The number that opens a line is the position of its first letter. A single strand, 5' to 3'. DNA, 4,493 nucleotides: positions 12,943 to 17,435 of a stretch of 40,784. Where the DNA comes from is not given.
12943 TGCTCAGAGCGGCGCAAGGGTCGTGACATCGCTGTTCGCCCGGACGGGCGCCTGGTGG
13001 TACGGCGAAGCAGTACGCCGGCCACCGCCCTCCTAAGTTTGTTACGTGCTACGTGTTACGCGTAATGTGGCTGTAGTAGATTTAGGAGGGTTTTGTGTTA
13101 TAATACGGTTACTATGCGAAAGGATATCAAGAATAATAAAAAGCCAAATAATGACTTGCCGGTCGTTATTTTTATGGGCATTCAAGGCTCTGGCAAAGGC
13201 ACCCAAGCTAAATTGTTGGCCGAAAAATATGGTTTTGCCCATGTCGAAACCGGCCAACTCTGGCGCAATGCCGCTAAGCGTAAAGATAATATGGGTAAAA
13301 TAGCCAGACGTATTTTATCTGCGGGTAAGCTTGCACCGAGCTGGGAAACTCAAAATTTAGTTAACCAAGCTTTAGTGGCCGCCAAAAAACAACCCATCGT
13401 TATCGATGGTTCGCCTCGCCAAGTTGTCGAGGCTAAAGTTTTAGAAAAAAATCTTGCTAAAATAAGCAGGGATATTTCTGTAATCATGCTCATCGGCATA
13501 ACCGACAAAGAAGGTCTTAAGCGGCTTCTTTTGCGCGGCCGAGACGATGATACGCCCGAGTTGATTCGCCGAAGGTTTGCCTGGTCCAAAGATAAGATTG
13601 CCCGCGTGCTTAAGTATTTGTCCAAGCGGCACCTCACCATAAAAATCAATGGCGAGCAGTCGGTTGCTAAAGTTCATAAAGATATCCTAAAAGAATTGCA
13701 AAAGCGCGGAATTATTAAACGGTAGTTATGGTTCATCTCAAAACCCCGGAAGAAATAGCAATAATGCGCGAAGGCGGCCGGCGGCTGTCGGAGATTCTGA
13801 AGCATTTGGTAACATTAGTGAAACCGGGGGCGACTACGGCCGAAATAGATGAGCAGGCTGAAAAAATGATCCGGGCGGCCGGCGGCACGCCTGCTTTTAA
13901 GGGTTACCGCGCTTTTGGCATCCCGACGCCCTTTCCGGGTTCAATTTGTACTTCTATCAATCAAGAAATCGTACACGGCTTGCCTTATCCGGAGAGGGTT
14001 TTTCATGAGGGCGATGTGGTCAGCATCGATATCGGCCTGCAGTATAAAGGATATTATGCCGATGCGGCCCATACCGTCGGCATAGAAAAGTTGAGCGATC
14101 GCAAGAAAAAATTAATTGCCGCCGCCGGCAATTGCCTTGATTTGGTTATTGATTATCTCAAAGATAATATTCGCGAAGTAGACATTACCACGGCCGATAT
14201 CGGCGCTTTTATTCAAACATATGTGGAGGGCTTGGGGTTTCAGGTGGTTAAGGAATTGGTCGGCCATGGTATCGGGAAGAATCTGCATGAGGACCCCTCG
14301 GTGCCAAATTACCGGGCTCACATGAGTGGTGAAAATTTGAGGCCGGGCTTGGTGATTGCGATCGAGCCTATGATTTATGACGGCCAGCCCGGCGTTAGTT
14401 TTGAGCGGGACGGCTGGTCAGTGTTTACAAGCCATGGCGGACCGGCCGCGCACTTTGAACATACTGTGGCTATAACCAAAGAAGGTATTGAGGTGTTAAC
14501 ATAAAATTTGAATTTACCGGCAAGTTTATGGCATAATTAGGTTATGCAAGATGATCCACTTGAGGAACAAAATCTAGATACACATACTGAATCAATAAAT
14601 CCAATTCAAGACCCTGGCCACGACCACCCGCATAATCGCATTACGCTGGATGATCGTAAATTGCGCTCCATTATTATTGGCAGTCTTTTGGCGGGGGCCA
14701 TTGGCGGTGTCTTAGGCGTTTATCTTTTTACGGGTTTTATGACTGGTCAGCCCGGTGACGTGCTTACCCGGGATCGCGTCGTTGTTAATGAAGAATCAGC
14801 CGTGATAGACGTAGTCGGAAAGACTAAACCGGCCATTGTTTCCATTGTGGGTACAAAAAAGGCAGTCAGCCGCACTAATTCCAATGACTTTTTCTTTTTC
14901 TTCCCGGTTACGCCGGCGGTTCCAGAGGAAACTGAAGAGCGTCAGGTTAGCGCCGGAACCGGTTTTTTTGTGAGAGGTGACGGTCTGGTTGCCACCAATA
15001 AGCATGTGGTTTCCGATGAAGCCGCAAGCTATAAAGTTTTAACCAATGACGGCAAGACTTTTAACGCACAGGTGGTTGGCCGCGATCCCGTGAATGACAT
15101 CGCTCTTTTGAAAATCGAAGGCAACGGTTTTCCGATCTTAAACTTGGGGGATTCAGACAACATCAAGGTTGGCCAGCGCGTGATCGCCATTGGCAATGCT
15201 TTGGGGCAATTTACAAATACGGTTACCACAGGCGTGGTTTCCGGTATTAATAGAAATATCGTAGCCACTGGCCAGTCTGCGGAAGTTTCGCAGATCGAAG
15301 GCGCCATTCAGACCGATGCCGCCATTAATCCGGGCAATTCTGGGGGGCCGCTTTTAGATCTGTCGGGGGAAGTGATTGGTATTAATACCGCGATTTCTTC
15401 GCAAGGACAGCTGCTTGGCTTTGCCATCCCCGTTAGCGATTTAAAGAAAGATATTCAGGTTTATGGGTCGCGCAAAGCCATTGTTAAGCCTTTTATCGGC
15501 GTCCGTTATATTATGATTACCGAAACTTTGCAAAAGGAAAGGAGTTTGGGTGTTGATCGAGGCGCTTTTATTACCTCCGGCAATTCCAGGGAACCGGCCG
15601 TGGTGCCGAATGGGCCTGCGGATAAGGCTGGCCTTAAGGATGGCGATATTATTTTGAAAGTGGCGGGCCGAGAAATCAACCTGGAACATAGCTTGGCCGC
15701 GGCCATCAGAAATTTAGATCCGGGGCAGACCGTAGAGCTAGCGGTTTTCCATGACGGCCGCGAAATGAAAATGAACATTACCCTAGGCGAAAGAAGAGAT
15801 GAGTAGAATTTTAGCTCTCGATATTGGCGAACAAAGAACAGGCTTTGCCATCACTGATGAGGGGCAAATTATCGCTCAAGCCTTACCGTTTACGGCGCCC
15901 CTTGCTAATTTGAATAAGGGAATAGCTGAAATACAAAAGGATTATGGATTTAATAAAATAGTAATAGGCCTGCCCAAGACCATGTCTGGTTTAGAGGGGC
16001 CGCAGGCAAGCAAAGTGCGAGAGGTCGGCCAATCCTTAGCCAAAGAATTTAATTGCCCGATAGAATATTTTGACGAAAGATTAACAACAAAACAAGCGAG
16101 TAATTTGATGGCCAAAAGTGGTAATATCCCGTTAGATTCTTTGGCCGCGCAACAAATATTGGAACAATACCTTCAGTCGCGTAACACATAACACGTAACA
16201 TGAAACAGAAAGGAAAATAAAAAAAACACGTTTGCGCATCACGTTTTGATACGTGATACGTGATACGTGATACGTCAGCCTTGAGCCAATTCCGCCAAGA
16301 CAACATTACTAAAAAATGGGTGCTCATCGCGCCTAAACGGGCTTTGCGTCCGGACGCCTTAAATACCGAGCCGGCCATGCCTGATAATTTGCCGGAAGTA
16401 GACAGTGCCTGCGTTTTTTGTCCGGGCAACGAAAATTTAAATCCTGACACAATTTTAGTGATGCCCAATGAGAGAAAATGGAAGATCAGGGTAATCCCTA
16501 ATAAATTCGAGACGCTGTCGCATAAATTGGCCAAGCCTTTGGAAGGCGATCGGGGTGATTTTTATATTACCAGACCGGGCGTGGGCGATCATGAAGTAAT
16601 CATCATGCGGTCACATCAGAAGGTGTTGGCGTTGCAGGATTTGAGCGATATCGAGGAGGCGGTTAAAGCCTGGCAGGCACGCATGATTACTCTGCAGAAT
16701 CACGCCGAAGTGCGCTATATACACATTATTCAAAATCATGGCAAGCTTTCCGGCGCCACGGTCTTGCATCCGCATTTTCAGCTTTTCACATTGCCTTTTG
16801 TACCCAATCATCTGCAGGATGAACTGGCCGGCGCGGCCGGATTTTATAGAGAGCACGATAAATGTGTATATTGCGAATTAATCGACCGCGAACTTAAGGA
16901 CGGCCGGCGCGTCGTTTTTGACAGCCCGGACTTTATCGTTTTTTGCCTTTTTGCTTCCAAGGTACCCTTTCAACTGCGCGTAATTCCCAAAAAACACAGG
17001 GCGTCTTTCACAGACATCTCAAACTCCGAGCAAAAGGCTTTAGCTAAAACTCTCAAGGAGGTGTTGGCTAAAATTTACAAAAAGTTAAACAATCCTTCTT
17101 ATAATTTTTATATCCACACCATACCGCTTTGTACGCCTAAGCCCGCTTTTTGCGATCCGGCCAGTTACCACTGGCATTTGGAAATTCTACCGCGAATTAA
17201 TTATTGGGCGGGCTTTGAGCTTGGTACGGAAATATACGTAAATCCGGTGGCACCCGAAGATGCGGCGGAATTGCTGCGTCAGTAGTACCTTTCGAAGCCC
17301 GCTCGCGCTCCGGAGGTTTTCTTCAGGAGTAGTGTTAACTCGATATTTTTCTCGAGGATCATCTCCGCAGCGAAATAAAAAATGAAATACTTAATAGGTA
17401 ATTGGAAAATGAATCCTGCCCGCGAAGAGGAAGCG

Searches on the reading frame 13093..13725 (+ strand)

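Call 36: search_protein_families(library=pfam, proteins=[window:13093-13725:+], max_evalue=0.001)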
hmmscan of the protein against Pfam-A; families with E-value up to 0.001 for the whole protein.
window:13093-13725:+ (210 aa): 4 families
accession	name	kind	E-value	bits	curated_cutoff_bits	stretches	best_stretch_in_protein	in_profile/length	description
PF00406.28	ADK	-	1.9e-27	96.7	26.8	1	28-179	2-149/151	Adenylate kinase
PF13207.12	AAA_17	-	1.3e-21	77.7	27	1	28-159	1-136/136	AAA domain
PF13238.12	AAA_18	-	6.4e-05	23.9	29.4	1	25-152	1-115/128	AAA domain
PF02223.23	Thymidylate_kin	-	0.00062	19.9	27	0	29-83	3-55/185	Thymidylate kinase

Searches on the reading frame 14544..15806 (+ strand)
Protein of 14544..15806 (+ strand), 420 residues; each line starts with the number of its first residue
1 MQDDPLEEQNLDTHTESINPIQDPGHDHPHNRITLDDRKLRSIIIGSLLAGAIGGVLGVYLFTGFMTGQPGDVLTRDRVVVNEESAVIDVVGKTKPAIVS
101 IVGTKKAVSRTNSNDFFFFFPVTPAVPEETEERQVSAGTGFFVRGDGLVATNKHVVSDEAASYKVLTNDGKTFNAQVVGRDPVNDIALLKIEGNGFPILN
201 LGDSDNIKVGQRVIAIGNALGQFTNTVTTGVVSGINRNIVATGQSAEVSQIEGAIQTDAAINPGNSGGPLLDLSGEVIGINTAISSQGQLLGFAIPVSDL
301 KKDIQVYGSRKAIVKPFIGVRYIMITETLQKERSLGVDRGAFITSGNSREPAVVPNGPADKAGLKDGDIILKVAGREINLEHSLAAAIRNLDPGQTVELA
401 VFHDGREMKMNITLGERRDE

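Call 36: search_protein_families(library=pfam, proteins=[window:14544-15806:+], max_evalue=0.001)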
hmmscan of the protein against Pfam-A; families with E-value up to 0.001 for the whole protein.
window:14544-15806:+ (420 aa): 6 families
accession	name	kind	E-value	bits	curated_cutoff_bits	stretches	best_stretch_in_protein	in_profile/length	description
PF13365.12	Trypsin_2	-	3.5e-36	125.5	27.6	1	138-280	1-144/144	Trypsin-like peptidase domain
PF00089.32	Trypsin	-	1.3e-18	68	20.6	1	138-302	27-218/220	Trypsin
PF13180.12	PDZ_2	-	1.7e-14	54.3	27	1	316-414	1-80/80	PDZ domain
PF17820.7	PDZ_6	-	2.5e-09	37.2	27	1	352-399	4-50/54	PDZ domain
PF00595.29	PDZ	-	5.1e-06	27.2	23.2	1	353-401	32-80/81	PDZ domain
PF10459.15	Peptidase_S46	-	0.00061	19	22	0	257-281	626-650/698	Peptidase S46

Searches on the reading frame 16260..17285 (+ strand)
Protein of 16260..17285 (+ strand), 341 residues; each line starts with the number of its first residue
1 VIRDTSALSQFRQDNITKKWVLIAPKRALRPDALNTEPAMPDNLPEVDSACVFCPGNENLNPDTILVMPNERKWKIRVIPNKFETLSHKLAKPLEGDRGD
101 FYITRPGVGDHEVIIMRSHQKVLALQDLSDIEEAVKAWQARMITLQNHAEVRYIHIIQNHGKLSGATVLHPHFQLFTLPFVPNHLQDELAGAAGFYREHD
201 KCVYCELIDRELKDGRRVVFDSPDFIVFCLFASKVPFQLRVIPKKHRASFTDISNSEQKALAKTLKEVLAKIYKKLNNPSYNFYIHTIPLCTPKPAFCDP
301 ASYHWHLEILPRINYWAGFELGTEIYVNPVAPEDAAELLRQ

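Call 36: search_protein_families(library=pfam, proteins=[window:16260-17285:+], max_evalue=0.001)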
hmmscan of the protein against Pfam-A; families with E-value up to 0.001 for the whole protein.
window:16260-17285:+ (341 aa): 6 families
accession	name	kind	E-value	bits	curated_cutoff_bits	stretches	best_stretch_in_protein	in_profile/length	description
PF01087.27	GalP_UDP_transf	-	2.2e-22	80.8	22.1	1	4-182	7-184/184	Galactose-1-phosphate uridyl transferase, N-terminal domain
PF02744.22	GalP_UDP_tr_C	-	8.5e-09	35.8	29.2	1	195-309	8-119/165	Galactose-1-phosphate uridyl transferase, C-terminal domain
PF16268.10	DUF4921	-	2.3e-07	30.6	28.5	1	146-335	216-389/425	Domain of unknown function (DUF4921)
PF01230.28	HIT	-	3.5e-07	31.2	21.5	1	217-288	7-78/98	HIT domain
PF11969.13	DcpS_C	-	1.3e-06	29.3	24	1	201-289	1-90/114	Scavenger mRNA decapping enzyme C-term binding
PF16285.10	DUF4931_N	-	0.00016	22.2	24.1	0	134-178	81-121/124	Domain of unknown function (DUF4931) N-terminal domain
